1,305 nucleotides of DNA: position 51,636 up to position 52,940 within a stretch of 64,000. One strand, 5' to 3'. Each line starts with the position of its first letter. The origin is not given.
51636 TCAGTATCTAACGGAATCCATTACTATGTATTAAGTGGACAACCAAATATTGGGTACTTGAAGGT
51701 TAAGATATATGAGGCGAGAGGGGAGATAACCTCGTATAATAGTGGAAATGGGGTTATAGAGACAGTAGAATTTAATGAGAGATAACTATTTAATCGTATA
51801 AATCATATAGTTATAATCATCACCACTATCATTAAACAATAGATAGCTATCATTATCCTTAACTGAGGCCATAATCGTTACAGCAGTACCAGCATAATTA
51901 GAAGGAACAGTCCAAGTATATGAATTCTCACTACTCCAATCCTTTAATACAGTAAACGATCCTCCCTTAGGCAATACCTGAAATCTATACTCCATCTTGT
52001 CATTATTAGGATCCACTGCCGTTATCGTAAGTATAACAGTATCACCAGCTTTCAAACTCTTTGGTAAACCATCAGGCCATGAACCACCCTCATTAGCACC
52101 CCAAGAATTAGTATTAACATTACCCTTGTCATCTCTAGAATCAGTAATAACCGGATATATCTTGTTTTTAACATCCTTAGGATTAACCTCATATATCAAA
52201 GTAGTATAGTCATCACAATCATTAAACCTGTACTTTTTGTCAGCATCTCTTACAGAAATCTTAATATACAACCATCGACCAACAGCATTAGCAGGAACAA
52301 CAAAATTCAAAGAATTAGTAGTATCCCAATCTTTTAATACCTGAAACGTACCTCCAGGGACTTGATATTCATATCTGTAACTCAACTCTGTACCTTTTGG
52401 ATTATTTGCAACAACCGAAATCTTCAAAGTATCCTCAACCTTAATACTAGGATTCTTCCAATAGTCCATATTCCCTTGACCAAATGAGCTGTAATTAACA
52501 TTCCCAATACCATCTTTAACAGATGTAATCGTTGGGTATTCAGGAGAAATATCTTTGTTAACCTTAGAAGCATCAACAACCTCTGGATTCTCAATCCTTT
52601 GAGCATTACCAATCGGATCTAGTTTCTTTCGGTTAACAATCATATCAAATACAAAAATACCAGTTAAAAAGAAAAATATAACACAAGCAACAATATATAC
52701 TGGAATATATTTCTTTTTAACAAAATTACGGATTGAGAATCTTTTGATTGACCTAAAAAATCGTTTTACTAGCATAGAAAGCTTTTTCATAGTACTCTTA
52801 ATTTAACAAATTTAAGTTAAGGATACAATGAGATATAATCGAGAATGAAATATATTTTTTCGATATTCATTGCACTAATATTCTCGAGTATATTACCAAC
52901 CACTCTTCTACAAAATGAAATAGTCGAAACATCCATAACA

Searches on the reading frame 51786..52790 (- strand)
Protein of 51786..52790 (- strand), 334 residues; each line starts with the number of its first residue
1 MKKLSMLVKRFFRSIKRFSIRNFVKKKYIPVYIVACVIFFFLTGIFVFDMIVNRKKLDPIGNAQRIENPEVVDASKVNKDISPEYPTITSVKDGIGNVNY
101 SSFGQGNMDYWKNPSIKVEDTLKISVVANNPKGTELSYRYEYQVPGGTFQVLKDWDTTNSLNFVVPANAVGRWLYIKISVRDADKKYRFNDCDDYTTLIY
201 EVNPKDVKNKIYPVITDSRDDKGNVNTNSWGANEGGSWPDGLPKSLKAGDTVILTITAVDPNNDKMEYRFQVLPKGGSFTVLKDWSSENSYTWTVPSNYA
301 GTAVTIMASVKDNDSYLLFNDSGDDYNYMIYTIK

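Call 60: search_protein_families(library=pfam, proteins=[window:51786-52790:-], max_evalue=0.01)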
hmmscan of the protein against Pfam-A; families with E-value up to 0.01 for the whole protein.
window:51786-52790:- (334 aa): 1 family
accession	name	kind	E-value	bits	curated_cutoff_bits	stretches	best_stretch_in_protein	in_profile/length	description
PF17963.7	Big_9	-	0.0078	17.5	23.6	0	249-314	16-78/89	Bacterial Ig domain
